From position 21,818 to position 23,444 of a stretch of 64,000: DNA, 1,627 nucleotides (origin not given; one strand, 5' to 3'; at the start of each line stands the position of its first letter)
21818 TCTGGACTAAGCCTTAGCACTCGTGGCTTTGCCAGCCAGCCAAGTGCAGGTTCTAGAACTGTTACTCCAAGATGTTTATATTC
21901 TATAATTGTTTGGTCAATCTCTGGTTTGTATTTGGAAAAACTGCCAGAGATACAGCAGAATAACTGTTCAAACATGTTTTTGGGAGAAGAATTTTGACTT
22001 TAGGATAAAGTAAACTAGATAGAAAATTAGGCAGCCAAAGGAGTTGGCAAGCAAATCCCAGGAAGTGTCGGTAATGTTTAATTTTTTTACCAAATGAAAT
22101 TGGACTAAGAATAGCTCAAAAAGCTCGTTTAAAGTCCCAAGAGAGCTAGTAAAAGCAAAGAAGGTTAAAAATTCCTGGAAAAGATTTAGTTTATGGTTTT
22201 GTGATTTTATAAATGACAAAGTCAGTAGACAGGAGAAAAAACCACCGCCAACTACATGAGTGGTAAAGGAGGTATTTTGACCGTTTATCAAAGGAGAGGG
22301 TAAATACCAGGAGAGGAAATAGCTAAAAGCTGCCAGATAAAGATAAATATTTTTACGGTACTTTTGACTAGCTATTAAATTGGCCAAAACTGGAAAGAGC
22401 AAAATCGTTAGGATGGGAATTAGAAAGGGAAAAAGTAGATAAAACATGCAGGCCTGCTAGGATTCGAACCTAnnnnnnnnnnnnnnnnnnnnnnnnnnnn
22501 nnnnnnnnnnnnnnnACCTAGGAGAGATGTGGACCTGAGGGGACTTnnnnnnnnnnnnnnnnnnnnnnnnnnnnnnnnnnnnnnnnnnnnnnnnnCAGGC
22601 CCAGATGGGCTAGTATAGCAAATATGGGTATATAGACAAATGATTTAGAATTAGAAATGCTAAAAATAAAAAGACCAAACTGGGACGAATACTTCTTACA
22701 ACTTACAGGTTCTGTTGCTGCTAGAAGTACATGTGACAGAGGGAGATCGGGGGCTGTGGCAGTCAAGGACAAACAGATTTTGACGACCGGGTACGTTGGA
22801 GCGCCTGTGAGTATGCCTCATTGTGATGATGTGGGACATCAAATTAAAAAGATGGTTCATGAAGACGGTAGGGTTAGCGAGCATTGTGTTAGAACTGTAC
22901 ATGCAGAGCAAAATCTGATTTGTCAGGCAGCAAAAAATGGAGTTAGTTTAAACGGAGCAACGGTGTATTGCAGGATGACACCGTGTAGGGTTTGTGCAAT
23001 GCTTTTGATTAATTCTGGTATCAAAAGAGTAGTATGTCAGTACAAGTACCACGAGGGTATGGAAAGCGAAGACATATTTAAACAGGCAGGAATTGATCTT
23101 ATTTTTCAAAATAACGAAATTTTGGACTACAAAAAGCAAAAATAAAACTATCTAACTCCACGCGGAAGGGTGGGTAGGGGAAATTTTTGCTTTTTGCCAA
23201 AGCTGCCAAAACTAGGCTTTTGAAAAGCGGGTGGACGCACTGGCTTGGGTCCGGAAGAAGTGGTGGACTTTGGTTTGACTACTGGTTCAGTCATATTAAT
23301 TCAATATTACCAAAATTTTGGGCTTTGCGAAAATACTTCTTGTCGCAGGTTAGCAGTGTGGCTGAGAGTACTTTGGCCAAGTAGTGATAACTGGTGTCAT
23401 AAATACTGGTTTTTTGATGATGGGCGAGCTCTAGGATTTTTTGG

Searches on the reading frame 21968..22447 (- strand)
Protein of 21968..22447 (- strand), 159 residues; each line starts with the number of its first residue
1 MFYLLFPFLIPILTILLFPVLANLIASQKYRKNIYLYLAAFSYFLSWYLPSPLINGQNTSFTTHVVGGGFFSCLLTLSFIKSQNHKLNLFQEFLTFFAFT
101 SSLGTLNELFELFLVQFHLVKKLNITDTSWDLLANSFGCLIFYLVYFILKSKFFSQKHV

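Call 48: search_protein_families(library=pfam, proteins=[window:21968-22447:-], max_evalue=1)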
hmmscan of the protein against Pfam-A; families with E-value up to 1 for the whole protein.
window:21968-22447:- (159 aa): 2 families
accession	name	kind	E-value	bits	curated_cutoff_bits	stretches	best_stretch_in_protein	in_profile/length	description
PF10215.14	Ost4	-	0.04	14.2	25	1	125-145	2-22/34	Oligosaccaryltransferase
PF23471.1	Cap15_TM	-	0.17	13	28.2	1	33-81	2-55/59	Cap15, TM helices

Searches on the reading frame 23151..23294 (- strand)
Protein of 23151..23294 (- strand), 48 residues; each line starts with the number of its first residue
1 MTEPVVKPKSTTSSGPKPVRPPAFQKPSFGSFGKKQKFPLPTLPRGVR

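Call 48: search_protein_families(library=pfam, proteins=[window:23151-23294:-], max_evalue=1)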
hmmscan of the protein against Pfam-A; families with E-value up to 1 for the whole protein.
seq(48 aa): 0 families
